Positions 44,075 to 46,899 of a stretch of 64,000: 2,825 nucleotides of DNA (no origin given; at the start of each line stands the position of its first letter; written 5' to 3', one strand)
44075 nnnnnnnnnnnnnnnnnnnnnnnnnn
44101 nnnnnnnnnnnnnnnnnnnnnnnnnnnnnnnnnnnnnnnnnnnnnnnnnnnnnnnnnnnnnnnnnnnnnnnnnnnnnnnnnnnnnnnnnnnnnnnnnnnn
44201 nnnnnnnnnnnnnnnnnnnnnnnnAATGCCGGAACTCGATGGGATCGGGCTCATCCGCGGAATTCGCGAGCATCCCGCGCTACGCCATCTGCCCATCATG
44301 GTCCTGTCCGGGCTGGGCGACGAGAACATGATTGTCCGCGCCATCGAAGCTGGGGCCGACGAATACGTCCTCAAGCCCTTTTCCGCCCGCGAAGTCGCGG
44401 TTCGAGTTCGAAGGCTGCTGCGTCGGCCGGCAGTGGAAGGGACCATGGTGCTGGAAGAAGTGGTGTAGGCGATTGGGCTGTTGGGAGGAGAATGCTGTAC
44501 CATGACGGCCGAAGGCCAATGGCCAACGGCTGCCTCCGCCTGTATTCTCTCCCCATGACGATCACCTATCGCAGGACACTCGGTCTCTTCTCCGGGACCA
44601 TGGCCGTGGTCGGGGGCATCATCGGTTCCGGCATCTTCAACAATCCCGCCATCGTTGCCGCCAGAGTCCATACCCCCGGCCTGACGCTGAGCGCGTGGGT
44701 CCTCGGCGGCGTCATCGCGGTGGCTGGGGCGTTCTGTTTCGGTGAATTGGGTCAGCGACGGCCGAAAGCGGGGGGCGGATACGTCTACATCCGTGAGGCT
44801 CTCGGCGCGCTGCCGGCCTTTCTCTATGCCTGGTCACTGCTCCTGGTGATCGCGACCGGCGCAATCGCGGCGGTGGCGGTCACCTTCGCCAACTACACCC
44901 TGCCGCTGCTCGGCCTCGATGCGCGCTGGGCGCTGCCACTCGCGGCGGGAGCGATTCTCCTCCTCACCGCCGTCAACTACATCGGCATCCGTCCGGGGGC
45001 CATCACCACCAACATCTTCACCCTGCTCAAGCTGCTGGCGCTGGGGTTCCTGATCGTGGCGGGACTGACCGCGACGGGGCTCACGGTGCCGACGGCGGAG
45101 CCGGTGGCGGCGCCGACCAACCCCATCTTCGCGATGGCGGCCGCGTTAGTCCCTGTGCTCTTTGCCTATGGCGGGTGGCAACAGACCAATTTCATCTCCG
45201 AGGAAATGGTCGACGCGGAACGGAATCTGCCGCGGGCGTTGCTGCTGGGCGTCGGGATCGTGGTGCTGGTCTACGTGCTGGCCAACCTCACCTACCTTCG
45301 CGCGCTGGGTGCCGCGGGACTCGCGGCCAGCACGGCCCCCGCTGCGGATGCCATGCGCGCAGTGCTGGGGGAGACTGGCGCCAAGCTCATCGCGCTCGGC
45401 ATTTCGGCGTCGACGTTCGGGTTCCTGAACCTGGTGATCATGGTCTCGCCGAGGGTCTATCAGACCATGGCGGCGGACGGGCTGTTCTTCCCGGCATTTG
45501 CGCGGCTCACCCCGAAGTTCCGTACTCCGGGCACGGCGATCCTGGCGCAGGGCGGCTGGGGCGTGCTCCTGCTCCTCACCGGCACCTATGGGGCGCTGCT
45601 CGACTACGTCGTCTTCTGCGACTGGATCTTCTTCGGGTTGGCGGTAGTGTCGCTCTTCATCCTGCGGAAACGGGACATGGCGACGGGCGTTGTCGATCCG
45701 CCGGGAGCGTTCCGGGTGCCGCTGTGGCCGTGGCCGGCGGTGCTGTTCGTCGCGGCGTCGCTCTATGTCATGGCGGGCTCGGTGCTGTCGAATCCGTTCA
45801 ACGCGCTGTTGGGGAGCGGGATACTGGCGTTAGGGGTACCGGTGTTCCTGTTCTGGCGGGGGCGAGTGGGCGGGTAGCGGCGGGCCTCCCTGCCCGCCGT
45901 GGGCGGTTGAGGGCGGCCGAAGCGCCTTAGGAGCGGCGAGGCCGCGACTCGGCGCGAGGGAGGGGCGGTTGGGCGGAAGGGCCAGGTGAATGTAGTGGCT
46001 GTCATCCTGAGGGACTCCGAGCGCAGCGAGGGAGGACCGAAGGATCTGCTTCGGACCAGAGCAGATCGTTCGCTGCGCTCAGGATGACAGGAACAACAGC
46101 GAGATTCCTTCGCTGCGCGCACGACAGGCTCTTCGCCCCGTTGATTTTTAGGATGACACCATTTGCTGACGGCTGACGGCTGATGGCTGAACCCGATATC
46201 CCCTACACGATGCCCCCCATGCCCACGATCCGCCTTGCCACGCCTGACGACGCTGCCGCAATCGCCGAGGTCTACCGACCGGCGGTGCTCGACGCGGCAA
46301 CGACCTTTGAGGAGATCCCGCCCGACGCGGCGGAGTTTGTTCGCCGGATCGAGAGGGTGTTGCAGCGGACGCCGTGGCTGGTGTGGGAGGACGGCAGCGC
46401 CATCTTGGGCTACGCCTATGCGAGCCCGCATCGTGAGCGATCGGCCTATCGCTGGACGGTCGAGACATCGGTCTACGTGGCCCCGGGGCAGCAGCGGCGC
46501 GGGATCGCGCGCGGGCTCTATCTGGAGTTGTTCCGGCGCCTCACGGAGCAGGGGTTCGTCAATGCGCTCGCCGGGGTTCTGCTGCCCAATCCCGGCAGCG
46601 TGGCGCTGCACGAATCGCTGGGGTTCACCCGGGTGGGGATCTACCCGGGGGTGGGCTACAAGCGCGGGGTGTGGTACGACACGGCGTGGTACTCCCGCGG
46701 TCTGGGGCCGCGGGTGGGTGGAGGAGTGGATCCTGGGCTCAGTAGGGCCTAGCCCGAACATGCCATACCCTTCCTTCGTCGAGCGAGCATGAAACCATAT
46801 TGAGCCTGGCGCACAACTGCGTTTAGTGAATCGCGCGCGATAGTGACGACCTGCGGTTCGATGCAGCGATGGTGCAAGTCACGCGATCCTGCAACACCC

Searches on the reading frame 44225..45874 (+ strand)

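Call 62: search_protein_families(library=pfam, proteins=[window:44225-45874:+], max_evalue=0.0001)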
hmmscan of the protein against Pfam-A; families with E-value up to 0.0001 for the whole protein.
window:44225-45874:+ (550 aa): 2 families
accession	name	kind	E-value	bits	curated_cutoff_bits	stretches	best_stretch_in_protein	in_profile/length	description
PF13520.12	AA_permease_2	-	9.3e-47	160.3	27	1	119-516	1-400/427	Amino acid permease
PF00324.27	AA_permease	-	2.9e-23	82.7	24.6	1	125-489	3-390/470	Amino acid permease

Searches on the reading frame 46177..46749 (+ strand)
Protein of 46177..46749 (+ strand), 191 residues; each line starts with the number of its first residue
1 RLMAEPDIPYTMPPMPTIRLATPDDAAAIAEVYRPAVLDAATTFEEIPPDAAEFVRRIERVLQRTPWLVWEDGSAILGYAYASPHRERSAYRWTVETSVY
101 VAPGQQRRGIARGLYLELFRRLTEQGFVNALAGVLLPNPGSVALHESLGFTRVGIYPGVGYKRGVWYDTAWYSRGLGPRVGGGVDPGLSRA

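Call 62: search_protein_families(library=pfam, proteins=[window:46177-46749:+], max_evalue=0.0001)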
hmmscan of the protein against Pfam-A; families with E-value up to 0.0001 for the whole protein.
window:46177-46749:+ (191 aa): 4 families
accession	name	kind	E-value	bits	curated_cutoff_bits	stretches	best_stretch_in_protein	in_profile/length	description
PF13420.13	Acetyltransf_4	-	1.4e-18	67.8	24.3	1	18-171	1-155/155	Acetyltransferase (GNAT) domain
PF00583.31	Acetyltransf_1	-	1e-13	52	20.7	1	61-150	30-116/116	Acetyltransferase (GNAT) family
PF13302.13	Acetyltransf_3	-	1.1e-06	29.9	25.4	1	17-151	3-138/138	Acetyltransferase (GNAT) domain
PF13508.13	Acetyltransf_7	-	1.1e-06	29.4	27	1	67-151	5-83/84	Acetyltransferase (GNAT) domain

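Call 70: search_protein_families(library=pfam, proteins=[window:46177-46749:+], max_evalue=0.001)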
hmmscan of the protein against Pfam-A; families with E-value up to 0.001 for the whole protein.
window:46177-46749:+ (191 aa): 6 families
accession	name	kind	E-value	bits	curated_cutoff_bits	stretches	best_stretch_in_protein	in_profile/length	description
PF13420.13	Acetyltransf_4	-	1.4e-18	67.8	24.3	1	18-171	1-155/155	Acetyltransferase (GNAT) domain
PF00583.31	Acetyltransf_1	-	1e-13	52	20.7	1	61-150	30-116/116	Acetyltransferase (GNAT) family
PF13302.13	Acetyltransf_3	-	1.1e-06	29.9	25.4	1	17-151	3-138/138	Acetyltransferase (GNAT) domain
PF13508.13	Acetyltransf_7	-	1.1e-06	29.4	27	1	67-151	5-83/84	Acetyltransferase (GNAT) domain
PF13673.13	Acetyltransf_10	-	0.0002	21.8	23.6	1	52-154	20-111/128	Acetyltransferase (GNAT) domain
PF13527.13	Acetyltransf_9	-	0.00035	21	25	1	18-126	2-105/127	Acetyltransferase (GNAT) domain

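Call 81: search_protein_families(library=ncbifam, proteins=[window:46177-46749:+], max_evalue=0.0001)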
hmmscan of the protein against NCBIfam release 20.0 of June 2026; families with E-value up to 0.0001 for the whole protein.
window:46177-46749:+ (191 aa): 4 families
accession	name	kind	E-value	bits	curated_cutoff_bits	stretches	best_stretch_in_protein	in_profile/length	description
NF040504.1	resist_ArsN1b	equivalog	1.5e-59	200.3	210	1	18-175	1-158/159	arsinothricin resistance N-acetyltransferase ArsN1 family B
NF040502.1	PPT_acetyltrans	equivalog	6.3e-36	123.8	300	1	17-174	9-166/183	phosphinothricin N-acetyltransferase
NF040503.1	resist_ArsN1a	equivalog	9.5e-23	80.7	170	1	18-169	1-152/159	arsinothricin resistance N-acetyltransferase ArsN1 family A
TIGR01575.1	rimI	equivalog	9.1e-05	22.6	86.4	0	43-155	12-117/132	ribosomal protein S18-alanine N-acetyltransferase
